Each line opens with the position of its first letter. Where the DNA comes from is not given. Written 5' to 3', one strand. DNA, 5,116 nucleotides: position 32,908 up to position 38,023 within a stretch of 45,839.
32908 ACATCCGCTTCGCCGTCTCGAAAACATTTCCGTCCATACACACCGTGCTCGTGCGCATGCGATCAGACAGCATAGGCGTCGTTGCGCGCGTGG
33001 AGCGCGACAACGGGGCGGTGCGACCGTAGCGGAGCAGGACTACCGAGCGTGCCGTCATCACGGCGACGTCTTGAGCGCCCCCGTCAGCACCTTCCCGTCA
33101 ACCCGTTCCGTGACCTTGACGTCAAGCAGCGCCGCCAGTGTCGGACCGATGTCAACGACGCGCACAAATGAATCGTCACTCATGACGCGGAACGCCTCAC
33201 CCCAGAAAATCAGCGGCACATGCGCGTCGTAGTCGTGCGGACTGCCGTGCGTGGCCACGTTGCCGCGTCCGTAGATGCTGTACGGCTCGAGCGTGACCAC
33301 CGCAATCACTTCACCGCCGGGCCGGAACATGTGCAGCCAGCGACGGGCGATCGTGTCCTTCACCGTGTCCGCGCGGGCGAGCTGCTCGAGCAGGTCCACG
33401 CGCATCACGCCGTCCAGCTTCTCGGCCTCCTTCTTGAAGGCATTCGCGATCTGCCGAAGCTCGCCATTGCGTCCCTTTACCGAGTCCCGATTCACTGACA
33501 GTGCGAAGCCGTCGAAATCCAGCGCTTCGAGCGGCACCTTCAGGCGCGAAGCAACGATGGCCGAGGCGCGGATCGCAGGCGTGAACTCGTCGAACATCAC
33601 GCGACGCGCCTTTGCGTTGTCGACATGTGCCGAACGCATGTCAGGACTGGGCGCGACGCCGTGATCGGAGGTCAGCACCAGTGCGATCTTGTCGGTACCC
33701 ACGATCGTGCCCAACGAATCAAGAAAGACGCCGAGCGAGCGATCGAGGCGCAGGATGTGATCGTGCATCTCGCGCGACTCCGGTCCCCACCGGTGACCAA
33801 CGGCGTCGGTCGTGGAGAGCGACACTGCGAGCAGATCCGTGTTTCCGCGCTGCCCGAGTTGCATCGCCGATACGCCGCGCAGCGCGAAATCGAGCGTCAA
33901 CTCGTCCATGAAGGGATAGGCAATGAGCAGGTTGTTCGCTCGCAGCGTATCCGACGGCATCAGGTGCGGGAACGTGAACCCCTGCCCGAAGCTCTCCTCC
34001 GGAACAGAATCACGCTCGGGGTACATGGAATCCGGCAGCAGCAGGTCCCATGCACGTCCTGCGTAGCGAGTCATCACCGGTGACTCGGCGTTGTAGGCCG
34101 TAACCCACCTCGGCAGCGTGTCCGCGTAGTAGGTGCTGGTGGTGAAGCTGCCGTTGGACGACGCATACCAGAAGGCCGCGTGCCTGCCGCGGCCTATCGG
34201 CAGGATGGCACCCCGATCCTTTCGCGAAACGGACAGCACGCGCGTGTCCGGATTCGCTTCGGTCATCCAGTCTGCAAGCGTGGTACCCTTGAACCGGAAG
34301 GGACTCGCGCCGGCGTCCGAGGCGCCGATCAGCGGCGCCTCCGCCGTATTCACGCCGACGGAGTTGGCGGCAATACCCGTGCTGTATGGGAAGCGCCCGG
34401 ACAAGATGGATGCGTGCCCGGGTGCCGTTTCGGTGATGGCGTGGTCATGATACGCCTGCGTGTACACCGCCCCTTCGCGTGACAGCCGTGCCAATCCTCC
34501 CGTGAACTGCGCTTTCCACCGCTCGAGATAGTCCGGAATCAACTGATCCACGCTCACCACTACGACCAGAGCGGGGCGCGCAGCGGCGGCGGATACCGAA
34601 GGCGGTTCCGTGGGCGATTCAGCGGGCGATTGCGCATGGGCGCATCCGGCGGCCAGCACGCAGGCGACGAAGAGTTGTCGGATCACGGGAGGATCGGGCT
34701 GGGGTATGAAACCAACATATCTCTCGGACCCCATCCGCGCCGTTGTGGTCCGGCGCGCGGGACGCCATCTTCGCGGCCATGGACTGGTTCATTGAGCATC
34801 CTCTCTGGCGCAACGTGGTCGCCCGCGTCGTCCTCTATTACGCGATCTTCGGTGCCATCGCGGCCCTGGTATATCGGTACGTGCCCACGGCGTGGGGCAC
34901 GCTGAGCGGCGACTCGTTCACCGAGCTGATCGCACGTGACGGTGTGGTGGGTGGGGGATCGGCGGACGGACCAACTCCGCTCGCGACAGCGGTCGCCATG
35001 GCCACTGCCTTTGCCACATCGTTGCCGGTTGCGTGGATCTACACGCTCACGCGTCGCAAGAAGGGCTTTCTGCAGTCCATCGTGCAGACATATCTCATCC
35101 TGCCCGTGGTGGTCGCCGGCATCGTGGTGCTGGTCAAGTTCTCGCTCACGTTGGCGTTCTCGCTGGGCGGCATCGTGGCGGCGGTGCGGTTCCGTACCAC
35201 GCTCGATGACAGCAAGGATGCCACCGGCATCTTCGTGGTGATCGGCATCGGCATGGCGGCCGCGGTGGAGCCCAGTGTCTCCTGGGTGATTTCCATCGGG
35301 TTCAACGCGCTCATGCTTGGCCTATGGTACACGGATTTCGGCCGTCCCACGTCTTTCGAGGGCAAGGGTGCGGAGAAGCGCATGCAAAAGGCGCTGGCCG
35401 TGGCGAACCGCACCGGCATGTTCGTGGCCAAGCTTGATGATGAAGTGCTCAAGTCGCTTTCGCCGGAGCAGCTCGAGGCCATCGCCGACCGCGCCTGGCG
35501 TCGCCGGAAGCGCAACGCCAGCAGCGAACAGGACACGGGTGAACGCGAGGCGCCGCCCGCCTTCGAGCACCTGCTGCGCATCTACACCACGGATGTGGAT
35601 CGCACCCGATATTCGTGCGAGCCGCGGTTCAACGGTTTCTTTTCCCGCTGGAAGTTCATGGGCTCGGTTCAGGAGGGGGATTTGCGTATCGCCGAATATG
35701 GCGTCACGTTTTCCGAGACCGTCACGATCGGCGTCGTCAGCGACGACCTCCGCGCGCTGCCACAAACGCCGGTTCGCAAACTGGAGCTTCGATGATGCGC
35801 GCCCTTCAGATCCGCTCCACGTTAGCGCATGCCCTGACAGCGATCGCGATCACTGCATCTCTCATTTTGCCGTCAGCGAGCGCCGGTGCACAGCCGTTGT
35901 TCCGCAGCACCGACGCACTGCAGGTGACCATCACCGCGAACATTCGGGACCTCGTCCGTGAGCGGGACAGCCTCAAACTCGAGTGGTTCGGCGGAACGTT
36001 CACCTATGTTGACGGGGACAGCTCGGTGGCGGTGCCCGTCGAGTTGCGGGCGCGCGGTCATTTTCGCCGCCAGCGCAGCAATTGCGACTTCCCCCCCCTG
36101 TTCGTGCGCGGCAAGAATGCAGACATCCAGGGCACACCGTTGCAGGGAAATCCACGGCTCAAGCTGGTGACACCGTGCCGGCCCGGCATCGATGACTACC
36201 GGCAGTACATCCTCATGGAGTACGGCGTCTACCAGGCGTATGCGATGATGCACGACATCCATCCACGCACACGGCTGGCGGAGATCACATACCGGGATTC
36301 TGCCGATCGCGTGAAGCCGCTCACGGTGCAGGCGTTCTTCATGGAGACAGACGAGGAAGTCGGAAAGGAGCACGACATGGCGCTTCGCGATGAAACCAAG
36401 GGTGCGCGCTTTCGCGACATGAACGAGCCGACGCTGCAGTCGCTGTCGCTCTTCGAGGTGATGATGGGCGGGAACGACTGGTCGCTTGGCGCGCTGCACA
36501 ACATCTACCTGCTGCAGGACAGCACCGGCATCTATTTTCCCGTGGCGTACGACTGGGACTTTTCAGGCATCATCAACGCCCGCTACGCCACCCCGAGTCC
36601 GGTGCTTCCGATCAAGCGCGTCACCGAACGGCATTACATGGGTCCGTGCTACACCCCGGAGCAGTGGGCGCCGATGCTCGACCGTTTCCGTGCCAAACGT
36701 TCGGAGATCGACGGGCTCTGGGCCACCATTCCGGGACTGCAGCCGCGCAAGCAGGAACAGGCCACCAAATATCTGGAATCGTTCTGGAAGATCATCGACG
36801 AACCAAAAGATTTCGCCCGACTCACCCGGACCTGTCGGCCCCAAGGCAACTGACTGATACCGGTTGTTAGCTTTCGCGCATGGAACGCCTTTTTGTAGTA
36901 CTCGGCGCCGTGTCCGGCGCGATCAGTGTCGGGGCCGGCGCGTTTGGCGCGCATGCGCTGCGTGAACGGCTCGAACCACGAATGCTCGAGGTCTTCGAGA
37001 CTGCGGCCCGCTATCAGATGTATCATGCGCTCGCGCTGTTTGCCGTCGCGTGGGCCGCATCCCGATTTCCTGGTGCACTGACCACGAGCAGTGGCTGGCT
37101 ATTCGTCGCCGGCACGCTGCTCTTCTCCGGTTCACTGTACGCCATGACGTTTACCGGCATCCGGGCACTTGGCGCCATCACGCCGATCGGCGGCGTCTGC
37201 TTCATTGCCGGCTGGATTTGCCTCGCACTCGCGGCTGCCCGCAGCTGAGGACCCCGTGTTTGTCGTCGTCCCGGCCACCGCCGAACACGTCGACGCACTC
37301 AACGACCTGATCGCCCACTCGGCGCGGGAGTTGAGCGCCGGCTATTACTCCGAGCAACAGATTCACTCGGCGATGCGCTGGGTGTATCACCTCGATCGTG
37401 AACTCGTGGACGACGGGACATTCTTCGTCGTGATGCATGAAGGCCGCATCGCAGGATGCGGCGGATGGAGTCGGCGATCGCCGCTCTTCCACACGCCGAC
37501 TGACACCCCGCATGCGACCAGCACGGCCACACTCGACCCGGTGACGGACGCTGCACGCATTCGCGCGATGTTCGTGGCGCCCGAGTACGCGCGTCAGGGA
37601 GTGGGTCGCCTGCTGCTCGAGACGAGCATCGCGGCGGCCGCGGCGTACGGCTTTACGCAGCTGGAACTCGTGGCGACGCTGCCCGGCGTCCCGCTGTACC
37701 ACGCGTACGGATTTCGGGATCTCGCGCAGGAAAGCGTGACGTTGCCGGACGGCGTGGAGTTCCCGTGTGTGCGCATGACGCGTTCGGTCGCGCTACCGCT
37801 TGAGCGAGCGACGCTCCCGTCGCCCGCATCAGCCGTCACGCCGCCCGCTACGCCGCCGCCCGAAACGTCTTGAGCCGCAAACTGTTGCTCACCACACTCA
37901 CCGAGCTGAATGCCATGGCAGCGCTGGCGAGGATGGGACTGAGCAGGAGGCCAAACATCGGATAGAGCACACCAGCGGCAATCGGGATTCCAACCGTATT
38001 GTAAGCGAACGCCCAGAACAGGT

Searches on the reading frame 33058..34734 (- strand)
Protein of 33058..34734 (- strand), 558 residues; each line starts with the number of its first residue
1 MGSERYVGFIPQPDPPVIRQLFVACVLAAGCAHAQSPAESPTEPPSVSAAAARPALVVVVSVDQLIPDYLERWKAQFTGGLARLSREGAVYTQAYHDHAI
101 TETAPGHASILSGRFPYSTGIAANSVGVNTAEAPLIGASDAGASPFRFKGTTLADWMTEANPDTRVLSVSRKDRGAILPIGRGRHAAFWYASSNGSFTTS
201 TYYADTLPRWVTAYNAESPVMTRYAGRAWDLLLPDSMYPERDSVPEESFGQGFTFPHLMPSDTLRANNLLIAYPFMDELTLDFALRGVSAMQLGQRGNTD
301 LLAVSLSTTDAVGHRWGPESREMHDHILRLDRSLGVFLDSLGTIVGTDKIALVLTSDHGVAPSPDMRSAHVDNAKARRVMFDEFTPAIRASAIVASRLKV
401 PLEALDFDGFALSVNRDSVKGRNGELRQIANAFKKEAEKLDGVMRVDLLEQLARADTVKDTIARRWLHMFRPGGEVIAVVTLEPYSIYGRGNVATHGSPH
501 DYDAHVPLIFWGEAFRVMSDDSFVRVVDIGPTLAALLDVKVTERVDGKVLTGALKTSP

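Call 83: search_protein_families(library=pfam, proteins=[window:33058-34734:-], max_evalue=0.00001)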
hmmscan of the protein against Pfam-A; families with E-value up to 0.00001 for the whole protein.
window:33058-34734:- (558 aa): 2 families
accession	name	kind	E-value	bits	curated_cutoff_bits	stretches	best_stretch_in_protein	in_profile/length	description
PF01663.27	Phosphodiest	-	2.2e-34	120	23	1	57-377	1-238/342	Type I phosphodiesterase / nucleotide pyrophosphatase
PF00884.28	Sulfatase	-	1.9e-06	27.9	25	0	325-539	208-301/301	Sulfatase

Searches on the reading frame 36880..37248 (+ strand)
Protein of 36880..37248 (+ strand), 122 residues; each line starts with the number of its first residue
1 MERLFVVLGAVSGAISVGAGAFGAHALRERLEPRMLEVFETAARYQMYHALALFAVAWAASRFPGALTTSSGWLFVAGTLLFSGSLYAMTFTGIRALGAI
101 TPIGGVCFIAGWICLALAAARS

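Call 16: search_protein_families(library=pfam, proteins=[window:36880-37248:+])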
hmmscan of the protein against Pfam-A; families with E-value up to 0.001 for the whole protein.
window:36880-37248:+ (122 aa): 1 family
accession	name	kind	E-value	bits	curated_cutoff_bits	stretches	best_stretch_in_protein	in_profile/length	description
PF04241.20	DUF423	-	1.5e-31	108.9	25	1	19-105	1-86/86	Protein of unknown function (DUF423)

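Call 17: find_encoding_contigs(protein=window:36880-37248:+, flank=10000, max_places=10)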
Protein window:36880-37248:+ (122 aa): 3 contigs read that carry it; 3 places shown.
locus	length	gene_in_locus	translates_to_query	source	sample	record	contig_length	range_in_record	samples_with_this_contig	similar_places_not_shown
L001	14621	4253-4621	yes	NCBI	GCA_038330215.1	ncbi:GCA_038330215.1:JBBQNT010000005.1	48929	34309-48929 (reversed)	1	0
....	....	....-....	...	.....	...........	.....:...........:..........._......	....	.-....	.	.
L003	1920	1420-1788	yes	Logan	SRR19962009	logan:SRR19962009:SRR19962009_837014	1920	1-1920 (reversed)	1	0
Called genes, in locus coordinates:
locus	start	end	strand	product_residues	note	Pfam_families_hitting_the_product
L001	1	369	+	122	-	?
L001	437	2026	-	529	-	PF00884:Sulfatase (faint), PF01663:Phosphodiest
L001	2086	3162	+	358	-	PF16316:DUF4956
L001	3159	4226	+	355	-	-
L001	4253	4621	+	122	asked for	PF04241:DUF423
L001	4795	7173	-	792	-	PF00403:HMA, PF00122:E1-E2_ATPase, PF00702:Hydrolase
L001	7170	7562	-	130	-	PF13473:Cupredoxin_1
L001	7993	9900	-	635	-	PF00989:PAS, PF08448:PAS_4, PF13188:PAS_8 (faint), PF13426:PAS_9, PF00512:HisKA (weak), PF02518:HATPase_c, PF00072:Response_reg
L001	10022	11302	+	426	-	-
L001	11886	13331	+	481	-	PF00875:DNA_photolyase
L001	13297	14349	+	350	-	PF00291:PALP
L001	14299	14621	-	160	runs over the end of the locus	PF10685:KGG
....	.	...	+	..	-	?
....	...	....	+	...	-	-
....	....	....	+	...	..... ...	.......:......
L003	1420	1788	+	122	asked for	PF04241:DUF423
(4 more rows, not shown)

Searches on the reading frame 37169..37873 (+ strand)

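Call 16: search_protein_families(library=pfam, proteins=[window:37169-37873:+])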
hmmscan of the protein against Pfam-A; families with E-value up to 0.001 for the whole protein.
window:37169-37873:+ (234 aa): 4 families
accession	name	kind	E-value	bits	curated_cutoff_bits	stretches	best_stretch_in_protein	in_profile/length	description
PF00583.31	Acetyltransf_1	-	1.5e-11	45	20.7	1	68-182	19-116/116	Acetyltransferase (GNAT) family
PF13508.13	Acetyltransf_7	-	1.6e-11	44.9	27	1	82-183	2-83/84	Acetyltransferase (GNAT) domain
PF13673.13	Acetyltransf_10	-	2.2e-10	41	23.6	1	126-189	49-114/128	Acetyltransferase (GNAT) domain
PF13480.13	Acetyltransf_6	-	0.00016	22.3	22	0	136-168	103-135/143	Acetyltransferase (GNAT) domain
